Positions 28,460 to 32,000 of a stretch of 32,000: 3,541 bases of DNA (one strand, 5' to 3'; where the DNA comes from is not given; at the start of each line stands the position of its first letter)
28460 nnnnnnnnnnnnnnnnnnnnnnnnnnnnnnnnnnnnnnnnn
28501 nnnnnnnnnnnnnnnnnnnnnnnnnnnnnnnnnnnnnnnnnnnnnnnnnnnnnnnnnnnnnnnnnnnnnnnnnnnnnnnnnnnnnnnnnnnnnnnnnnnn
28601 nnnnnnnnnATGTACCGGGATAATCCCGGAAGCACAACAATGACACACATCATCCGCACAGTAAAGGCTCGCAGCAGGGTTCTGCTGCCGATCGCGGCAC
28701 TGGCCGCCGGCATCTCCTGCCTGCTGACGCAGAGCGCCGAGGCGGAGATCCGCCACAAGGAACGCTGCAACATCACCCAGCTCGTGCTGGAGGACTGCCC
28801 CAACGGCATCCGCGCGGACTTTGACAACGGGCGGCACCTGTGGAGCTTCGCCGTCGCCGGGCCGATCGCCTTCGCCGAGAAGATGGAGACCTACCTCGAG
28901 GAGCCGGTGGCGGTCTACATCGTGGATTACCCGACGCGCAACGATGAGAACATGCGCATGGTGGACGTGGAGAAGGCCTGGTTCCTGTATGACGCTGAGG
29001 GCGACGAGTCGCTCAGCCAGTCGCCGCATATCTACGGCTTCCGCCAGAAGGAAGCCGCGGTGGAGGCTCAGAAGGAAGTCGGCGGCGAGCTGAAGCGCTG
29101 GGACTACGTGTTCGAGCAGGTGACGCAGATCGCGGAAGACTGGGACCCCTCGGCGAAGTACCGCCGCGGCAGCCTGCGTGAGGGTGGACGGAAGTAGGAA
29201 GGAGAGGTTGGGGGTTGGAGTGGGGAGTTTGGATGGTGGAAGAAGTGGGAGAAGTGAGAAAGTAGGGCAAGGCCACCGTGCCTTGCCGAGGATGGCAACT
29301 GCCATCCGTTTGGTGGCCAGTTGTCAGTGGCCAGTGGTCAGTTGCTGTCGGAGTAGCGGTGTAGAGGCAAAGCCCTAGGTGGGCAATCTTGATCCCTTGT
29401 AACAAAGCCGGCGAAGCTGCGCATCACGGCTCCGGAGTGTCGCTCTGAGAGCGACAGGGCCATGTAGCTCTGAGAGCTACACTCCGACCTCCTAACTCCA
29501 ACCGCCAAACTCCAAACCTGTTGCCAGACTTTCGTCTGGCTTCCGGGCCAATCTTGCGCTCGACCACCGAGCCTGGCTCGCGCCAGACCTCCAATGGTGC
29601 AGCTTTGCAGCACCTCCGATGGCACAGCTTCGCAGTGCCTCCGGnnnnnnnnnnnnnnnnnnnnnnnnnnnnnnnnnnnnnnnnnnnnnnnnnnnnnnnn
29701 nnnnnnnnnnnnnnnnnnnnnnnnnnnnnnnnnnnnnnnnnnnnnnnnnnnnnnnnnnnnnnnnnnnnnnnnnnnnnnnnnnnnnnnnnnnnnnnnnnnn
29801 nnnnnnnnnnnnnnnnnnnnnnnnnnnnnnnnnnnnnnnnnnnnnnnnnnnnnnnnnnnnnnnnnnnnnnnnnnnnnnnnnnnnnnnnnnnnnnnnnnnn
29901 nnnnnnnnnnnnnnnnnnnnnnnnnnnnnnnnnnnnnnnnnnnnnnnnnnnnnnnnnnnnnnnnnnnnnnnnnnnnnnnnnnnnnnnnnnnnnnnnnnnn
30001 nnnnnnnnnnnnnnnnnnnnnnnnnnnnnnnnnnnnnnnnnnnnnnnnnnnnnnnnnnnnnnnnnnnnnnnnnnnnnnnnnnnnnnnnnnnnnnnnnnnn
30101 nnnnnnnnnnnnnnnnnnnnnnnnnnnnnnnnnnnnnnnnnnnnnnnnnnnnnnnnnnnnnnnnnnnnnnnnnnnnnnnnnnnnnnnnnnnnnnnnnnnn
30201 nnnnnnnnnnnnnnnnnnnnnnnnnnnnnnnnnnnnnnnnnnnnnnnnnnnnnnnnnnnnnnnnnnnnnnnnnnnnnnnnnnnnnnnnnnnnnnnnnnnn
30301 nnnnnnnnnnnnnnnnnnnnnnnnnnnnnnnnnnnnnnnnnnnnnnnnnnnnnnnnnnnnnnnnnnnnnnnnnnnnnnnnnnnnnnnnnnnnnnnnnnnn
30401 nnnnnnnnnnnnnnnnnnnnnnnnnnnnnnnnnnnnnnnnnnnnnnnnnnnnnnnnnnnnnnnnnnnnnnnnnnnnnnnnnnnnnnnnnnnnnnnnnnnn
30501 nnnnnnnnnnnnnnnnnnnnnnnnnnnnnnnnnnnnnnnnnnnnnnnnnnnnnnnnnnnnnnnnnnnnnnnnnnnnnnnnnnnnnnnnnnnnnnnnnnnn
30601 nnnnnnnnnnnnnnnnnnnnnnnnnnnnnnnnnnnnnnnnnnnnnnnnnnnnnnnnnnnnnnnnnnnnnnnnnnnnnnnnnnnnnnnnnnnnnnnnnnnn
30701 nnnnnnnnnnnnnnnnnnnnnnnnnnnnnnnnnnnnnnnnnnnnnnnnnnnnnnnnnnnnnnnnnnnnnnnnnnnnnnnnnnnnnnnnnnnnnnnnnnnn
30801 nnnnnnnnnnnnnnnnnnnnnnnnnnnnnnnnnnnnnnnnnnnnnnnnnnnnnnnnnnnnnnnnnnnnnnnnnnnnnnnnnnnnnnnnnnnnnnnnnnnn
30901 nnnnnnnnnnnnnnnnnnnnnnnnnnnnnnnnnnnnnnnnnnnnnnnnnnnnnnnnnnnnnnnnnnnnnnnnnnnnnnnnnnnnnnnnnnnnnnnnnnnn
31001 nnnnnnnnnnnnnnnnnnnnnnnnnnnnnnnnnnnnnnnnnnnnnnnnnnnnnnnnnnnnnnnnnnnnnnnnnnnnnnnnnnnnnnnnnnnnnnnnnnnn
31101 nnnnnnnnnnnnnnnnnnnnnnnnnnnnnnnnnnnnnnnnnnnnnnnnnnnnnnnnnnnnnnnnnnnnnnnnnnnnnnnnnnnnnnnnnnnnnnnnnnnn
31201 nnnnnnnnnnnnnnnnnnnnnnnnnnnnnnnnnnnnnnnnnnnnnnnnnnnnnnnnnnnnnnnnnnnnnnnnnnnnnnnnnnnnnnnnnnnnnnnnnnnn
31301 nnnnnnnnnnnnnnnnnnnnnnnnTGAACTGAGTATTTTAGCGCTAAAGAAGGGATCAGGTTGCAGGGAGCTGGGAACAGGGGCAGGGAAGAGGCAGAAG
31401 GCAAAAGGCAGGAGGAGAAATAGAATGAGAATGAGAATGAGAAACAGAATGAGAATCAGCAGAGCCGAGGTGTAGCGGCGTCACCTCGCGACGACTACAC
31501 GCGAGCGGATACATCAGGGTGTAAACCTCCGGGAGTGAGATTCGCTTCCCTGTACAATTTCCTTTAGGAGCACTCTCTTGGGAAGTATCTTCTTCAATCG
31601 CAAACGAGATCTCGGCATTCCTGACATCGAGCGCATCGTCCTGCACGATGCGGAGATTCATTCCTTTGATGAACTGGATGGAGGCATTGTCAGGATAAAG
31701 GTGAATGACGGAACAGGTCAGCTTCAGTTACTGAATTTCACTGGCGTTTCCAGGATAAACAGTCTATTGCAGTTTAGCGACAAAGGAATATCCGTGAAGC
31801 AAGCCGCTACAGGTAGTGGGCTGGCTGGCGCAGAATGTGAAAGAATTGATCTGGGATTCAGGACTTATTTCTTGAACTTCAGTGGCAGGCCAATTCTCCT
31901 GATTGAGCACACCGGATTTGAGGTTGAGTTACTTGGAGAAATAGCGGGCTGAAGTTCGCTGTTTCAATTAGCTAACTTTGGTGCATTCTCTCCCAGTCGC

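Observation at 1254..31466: Intergenic space is tiled by one modular repeat vocabulary covering about 5.5 kb of the 32 kb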

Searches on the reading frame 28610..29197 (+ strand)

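Call 20: search_protein_families(library=pfam, proteins=[window:28610-29197:+])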
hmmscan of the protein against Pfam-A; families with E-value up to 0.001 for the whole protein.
window:28610-29197:+ (195 aa): 1 family
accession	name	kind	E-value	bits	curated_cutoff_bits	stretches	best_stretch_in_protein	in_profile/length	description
PF05573.18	NosL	-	4.3e-05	24.3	24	1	46-169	3-128/131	NosL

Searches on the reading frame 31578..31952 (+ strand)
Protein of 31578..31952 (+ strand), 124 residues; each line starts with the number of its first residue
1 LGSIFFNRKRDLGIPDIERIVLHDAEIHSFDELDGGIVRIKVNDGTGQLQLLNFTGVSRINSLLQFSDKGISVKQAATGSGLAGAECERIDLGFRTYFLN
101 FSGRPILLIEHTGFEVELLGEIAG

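Call 20: search_protein_families(library=pfam, proteins=[window:31578-31952:+])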
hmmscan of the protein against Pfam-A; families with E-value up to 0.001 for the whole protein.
window:31578-31952:+ (124 aa): 0 families

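Call 29: search_protein_families(library=ncbifam, proteins=[window:31578-31952:+], max_evalue=0.01)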
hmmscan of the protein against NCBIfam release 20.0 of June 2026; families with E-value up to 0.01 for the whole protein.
window:31578-31952:+ (124 aa): 0 families

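Call 41: search_solved_structures(query=window:31578-31952:+, max_evalue=10)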
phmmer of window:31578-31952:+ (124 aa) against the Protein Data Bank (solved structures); distinct sequences matched with E-value up to 10: 1.
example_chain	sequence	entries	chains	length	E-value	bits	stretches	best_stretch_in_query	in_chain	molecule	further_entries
4bkg_A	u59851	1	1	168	0.072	16.4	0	72-107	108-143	SMALL UBIQUITIN-RELATED MODIFIER 2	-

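Call 42: search_protein_families(library=pfam, proteins=[window:31578-31952:+], max_evalue=10)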
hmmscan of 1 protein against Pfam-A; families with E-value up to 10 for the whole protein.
window:31578-31952:+ (124 aa): 0 families

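Call 43: find_encoding_contigs(protein=window:31578-31952:+, flank=10000, max_places=8)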
Protein window:31578-31952:+ (124 aa): 16 contigs read that carry it; 8 places shown.
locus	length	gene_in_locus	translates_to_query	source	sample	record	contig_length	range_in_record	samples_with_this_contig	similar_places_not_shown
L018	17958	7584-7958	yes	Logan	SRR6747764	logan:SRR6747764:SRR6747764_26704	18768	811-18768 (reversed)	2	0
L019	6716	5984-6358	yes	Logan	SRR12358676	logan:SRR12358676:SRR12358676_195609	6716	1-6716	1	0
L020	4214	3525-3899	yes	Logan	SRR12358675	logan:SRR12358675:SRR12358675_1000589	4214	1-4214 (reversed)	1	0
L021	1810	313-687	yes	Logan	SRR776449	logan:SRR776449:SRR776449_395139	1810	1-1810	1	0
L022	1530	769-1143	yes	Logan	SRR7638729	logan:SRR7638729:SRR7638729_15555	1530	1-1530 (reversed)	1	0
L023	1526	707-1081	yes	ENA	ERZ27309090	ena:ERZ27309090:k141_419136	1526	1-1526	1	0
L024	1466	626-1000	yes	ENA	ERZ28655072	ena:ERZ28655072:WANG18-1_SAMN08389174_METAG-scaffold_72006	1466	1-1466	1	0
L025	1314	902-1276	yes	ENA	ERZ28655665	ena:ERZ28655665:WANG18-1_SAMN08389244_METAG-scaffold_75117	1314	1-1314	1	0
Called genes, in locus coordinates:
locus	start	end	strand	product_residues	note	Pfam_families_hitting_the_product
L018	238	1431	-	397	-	PF01053:Cys_Met_Meta_PP, PF00266:Aminotran_5 (faint)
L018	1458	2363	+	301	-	PF00398:RrnaAD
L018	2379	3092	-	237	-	-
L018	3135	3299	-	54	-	PF21748:UPF0150, PF15919:HicB_lk_antitox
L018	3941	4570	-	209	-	PF01928:CYTH (weak)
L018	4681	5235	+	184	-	-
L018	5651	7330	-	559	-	PF03453:MoeA_N (weak), PF00994:MoCF_biosynth (faint)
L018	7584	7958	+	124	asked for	-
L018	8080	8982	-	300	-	PF00515:TPR_1 (faint), PF07719:TPR_2 (faint), PF13174:TPR_6 (faint), PF13176:TPR_7 (faint), PF13181:TPR_8 (faint), PF13424:TPR_12 (faint), PF12895:ANAPC3 (faint)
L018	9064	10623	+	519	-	-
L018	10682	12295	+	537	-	-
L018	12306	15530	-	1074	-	-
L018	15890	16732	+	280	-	-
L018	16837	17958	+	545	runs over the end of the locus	PF01145:Band_7, PF15975:Flot (weak)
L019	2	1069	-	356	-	?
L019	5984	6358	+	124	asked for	-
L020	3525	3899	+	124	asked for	-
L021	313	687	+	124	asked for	-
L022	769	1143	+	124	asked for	-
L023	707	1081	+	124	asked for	-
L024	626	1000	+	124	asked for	-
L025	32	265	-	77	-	PF01084:Ribosomal_S18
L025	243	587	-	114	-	PF01250:Ribosomal_S6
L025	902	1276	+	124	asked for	-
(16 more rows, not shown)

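Call 78: find_homologous_proteins(query=window:31578-31952:+, max_evalue=0.001)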
Query window:31578-31952:+ (124 aa): 1 proteins with E <= 0.001 among 14 candidates.
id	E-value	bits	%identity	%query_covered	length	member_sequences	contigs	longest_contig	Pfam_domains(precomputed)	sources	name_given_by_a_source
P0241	5.5e-72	257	98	100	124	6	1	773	-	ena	-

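Call 101: search_protein_families(library=pfam, proteins=[L018:2379-3092:-, L018:3353-3682:-, L018:3135-3299:-])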
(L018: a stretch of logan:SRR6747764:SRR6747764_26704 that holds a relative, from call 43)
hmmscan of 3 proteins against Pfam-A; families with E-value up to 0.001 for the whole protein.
L018:2379-3092:- (237 aa): 0 families

L018:3353-3682:- (109 aa): 0 families

L018:3135-3299:- (54 aa): 2 families
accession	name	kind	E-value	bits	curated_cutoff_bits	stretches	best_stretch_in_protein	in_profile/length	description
PF21748.3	UPF0150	-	1.8e-08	34.6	27.3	1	9-50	16-56/64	UPF0150-like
PF15919.11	HicB_lk_antitox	-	6.1e-08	33.3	27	1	3-49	1-47/123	HicB_like antitoxin of bacterial toxin-antitoxin system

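Call 109: search_protein_families(library=pfam, proteins=[L018:8080-8982:-])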
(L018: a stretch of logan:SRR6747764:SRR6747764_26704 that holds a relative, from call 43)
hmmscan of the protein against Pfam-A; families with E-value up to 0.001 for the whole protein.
L018:8080-8982:- (300 aa): 10 families
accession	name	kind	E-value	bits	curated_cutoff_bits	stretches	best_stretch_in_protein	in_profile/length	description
PF07719.23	TPR_2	-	3e-11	42.9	27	0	92-117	5-30/34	Tetratricopeptide repeat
PF13424.12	TPR_12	-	2.8e-08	34.3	30.1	1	93-155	8-72/77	Tetratricopeptide repeat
PF00515.34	TPR_1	-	6.9e-07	29.3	27.8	0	133-153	6-26/34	Tetratricopeptide repeat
PF13181.12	TPR_8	-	7.3e-07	29.3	25.7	0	92-117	5-30/34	Tetratricopeptide repeat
PF12895.13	ANAPC3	-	1.8e-06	28.6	27.2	0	78-113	46-81/82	Anaphase-promoting complex, cyclosome, subunit 3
PF13176.12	TPR_7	-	6e-06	26.4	27.9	0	93-117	4-28/36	Tetratricopeptide repeat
PF13174.12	TPR_6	-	7.8e-06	26.6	26.3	0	134-152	6-24/33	Tetratricopeptide repeat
PF13428.12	TPR_14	-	6.5e-05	23.7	23.5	0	90-117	3-30/44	Tetratricopeptide repeat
PF13432.12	TPR_16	-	0.00049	20.9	32.7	0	135-163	4-28/65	Tetratricopeptide repeat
PF13374.12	TPR_10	-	0.00093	19.6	27.5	0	230-252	9-31/42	Tetratricopeptide repeat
